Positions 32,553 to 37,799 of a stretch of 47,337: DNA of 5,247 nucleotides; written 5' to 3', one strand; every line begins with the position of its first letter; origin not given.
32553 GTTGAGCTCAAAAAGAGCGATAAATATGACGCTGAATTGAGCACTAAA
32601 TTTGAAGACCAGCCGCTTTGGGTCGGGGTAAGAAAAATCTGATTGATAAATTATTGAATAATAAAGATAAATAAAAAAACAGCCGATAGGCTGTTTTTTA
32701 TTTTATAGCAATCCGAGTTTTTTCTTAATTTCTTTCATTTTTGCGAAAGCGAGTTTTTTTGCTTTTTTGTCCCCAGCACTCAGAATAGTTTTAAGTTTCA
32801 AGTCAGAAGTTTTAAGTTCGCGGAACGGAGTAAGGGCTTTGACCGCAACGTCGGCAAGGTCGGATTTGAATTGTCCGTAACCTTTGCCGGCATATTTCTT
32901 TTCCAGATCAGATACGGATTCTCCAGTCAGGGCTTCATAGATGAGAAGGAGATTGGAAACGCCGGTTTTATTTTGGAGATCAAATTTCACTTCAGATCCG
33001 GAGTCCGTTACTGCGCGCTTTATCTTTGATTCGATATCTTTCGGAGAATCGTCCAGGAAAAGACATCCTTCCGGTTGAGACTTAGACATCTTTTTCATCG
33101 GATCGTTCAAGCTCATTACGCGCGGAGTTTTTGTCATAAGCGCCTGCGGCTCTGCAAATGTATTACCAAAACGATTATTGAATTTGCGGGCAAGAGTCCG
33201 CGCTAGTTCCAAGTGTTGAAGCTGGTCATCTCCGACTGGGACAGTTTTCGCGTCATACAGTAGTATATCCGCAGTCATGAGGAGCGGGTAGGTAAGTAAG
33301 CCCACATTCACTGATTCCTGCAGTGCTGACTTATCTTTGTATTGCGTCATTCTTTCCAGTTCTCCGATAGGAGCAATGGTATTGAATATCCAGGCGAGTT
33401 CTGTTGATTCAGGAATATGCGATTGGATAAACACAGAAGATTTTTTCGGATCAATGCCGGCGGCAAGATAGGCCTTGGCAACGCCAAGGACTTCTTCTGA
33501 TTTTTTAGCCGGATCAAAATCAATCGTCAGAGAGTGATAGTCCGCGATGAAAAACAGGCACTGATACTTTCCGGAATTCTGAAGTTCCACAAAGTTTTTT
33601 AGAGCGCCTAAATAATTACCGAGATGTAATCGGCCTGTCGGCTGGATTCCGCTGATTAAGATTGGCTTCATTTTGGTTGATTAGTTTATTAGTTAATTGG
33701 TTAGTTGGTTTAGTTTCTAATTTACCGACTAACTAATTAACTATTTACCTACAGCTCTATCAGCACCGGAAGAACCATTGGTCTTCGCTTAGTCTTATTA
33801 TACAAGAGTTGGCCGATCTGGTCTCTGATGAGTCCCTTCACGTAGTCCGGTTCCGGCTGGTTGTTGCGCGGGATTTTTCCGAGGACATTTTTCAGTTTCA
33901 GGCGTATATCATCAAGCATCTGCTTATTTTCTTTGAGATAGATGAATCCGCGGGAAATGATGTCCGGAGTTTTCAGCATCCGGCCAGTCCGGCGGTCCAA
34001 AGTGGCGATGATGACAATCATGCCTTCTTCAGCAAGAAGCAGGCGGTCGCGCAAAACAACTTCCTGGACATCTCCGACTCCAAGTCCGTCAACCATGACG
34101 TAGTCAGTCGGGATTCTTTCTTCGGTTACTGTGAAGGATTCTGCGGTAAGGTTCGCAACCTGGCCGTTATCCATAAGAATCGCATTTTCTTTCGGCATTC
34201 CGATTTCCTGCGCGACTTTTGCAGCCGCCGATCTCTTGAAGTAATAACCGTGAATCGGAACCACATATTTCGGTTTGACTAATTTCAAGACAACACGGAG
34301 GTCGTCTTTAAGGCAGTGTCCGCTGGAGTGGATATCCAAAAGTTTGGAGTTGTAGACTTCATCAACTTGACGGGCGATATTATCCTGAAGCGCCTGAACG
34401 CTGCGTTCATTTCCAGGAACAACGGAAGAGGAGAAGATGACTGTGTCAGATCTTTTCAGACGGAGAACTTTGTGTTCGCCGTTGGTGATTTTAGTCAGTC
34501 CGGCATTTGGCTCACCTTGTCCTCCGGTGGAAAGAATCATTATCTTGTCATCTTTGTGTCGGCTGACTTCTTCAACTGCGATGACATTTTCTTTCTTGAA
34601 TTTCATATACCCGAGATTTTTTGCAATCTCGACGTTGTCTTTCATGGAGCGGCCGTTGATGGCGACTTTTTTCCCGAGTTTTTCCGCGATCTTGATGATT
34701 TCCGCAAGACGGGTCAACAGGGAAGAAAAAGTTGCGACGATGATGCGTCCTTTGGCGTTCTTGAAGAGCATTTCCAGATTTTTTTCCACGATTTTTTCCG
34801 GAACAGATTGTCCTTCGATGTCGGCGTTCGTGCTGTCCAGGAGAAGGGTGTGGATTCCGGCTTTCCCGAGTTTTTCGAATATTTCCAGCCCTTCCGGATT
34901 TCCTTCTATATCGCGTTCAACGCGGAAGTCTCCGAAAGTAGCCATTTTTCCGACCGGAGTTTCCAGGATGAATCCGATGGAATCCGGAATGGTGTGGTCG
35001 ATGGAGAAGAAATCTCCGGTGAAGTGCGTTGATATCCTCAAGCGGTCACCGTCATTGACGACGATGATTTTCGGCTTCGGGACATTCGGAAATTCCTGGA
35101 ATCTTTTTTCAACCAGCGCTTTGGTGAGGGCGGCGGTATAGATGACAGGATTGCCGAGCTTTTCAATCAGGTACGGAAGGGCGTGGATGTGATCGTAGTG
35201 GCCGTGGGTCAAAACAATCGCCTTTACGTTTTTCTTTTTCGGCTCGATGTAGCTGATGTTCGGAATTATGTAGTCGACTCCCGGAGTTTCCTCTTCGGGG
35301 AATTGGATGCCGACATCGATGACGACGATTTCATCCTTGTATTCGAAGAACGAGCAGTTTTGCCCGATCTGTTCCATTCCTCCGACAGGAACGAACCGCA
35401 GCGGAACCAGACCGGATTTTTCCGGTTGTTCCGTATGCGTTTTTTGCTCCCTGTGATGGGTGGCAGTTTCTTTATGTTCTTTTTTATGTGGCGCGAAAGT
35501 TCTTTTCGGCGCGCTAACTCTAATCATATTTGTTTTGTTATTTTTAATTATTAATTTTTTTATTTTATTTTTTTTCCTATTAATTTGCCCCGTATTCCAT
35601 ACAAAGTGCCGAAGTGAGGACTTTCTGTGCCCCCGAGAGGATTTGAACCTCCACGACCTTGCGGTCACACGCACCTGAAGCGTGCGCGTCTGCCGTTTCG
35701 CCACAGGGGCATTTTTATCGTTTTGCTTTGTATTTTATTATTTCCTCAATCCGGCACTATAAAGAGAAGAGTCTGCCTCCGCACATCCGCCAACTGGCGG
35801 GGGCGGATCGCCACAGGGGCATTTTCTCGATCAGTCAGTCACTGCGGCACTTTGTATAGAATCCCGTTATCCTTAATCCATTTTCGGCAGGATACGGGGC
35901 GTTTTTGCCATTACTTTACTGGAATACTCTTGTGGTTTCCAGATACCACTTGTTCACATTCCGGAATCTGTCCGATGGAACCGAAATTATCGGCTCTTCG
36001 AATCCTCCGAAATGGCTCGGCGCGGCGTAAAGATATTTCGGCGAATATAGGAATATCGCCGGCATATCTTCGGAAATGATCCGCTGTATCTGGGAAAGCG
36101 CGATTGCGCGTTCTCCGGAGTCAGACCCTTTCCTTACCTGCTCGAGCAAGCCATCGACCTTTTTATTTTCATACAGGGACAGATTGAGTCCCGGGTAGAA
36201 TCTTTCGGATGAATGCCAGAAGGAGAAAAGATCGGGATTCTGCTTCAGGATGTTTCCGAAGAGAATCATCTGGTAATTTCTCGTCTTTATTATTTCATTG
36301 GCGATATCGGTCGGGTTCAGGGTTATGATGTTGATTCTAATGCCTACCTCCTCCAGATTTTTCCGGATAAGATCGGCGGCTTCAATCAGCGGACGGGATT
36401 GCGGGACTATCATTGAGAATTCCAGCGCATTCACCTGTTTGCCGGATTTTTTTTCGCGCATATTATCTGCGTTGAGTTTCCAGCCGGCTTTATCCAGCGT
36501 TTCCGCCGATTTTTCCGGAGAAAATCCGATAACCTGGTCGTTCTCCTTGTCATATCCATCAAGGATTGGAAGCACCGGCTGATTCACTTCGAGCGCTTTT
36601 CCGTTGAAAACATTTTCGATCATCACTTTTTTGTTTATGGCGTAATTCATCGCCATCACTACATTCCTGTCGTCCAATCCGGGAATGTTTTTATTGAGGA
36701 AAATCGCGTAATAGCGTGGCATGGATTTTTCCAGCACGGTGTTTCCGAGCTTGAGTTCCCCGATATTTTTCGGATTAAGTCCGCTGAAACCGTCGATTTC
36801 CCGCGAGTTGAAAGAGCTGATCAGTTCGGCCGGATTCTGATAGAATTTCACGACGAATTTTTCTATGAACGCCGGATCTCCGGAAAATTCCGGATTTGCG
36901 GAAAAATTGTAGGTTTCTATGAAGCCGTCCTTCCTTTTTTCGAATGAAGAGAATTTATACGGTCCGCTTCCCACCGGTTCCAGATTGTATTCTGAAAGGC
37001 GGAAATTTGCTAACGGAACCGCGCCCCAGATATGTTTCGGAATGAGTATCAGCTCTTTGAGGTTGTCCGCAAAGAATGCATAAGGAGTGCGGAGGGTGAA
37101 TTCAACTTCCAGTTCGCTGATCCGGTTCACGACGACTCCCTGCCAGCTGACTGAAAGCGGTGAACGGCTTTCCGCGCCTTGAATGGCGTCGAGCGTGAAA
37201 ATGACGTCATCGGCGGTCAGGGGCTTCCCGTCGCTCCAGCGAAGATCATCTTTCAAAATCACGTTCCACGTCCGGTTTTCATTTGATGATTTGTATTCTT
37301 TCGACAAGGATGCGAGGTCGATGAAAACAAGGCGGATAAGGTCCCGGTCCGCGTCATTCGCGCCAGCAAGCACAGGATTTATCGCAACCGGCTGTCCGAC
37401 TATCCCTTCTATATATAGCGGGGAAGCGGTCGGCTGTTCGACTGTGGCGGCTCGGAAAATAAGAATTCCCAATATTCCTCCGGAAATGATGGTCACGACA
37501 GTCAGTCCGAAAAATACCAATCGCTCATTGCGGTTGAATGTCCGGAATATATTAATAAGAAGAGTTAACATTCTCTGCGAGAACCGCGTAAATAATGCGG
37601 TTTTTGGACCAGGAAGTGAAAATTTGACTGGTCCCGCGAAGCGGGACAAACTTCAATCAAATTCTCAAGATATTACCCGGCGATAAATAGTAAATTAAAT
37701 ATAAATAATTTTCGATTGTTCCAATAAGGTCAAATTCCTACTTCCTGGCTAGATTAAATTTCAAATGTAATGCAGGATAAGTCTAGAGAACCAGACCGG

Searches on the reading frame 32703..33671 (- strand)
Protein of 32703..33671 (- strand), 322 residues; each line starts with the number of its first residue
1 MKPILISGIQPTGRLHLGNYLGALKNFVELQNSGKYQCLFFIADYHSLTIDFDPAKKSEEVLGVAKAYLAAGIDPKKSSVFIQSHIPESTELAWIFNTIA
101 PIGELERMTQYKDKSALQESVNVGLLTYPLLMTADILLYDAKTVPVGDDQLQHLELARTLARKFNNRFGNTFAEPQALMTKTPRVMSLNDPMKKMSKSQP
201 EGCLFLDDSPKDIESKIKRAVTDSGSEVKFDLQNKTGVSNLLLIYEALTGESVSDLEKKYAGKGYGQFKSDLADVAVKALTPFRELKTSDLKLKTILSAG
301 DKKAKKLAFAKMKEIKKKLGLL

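Call 71: search_protein_families(library=pfam, proteins=[window:32703-33671:-], max_evalue=0.00001)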
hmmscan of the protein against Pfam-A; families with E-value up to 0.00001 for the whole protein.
window:32703-33671:- (322 aa): 1 family
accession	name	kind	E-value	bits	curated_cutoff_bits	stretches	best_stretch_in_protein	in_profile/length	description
PF00579.31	tRNA-synt_1b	-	2.3e-79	267.2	21.1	1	4-280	7-291/292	tRNA synthetases class I (W and Y)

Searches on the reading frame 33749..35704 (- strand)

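Call 71: search_protein_families(library=pfam, proteins=[window:33749-35704:-], max_evalue=0.00001)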
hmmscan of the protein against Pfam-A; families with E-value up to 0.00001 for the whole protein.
window:33749-35704:- (651 aa): 5 families
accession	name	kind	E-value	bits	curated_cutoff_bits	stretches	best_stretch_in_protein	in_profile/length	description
PF22505.1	RNase_J_b_CASP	-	1.9e-42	144.4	27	1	318-441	1-124/126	Ribonuclease J, beta-CASP domain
PF17770.6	RNase_J_C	-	2.2e-28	99.7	23.8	1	550-651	1-102/102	Ribonuclease J C-terminal domain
PF00753.33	Lactamase_B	-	2.4e-14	54.2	22.7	1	114-267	5-157/196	Metallo-beta-lactamase superfamily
PF12706.13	Lactamase_B_2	-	1.2e-09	38.5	27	1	158-265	29-149/200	Beta-lactamase superfamily domain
PF07521.17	RMMBL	-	2.8e-09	37.3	21.6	0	457-502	10-57/63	Zn-dependent metallo-hydrolase RNA specificity domain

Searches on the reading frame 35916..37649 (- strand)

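Call 71: search_protein_families(library=pfam, proteins=[window:35916-37649:-], max_evalue=0.00001)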
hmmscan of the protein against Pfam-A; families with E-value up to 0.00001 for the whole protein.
window:35916-37649:- (577 aa): 1 family
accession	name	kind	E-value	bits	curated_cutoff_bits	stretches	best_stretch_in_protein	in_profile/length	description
PF00496.27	SBP_bac_5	-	1.7e-60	205.5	32.4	1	116-477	7-357/368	Bacterial extracellular solute-binding proteins, family 5 Middle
